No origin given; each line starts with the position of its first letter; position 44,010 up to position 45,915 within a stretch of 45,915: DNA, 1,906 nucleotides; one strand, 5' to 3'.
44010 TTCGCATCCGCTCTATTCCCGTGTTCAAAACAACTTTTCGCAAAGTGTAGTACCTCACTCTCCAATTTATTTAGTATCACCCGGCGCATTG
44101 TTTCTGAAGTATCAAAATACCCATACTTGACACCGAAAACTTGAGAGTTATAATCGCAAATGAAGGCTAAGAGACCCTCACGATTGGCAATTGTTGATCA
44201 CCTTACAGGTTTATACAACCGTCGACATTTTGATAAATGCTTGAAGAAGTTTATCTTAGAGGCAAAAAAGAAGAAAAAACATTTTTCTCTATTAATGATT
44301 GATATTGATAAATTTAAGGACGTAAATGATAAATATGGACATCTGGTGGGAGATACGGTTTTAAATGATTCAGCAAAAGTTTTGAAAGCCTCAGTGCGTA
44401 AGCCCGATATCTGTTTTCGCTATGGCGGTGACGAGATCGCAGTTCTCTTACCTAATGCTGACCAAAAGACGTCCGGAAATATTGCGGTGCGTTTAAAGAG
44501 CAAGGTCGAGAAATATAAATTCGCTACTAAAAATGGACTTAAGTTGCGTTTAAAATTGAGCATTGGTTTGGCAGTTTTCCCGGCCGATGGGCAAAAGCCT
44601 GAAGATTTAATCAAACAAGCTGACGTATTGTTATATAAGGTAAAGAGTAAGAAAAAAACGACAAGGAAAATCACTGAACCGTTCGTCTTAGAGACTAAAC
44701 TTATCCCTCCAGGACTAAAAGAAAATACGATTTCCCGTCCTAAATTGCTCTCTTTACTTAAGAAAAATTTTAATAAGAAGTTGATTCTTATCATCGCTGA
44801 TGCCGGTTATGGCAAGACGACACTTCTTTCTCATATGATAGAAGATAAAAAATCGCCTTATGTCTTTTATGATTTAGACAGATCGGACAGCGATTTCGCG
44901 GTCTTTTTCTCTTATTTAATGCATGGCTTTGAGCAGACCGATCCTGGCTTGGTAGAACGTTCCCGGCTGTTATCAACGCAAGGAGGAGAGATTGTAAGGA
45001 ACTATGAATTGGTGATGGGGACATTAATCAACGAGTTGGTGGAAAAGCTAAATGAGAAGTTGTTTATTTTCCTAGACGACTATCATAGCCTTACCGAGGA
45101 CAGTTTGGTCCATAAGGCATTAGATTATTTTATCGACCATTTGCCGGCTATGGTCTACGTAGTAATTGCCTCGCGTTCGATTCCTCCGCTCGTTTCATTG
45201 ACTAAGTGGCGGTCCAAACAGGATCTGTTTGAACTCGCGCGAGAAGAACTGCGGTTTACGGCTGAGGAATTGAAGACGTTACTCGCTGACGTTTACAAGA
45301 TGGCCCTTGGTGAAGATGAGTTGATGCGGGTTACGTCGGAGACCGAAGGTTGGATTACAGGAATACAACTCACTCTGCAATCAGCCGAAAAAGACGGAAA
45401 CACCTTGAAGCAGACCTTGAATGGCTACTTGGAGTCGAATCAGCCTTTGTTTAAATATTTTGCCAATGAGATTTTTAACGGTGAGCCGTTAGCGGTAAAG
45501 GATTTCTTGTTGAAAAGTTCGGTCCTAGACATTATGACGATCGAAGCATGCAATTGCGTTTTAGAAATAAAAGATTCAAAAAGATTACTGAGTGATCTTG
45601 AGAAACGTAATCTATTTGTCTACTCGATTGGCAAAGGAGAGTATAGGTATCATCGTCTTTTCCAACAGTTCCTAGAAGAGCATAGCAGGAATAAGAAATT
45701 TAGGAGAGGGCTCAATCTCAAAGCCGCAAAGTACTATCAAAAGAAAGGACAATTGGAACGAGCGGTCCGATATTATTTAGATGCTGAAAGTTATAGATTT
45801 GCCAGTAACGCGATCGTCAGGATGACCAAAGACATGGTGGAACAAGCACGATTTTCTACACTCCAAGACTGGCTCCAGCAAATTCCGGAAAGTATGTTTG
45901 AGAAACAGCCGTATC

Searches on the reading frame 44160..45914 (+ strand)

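Call 64: search_protein_families(library=pfam, proteins=[window:44160-45914:+], max_evalue=0.01)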
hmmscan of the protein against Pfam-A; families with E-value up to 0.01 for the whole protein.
window:44160-45914:+ (585 aa): 7 families
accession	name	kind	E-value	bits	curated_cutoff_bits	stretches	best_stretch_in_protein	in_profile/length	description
PF00990.26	GGDEF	-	1.2e-46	158.9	23.8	1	10-166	1-159/161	Diguanylate cyclase, GGDEF domain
PF13401.12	AAA_22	-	4.3e-06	27.5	27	1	204-316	3-101/130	AAA domain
PF24883.2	NPHP3_N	-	7.7e-05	23.4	24.8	1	191-339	7-164/164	Nephrocystin 3, N-terminal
PF01637.24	ATPase_2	-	0.00077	19.8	33.2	1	206-332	20-146/225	ATPase domain predominantly from Archaea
PF18492.6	ORF_2_N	-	0.0029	18.2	29.2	1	90-142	38-89/122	Open reading frame 2 N-terminal domain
PF13173.12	AAA_14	-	0.0059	17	27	0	216-248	12-46/129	AAA domain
PF25199.1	nSTAND_NTPase5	-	0.0083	16.4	34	0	201-226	36-61/145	Novel STAND NTPase 5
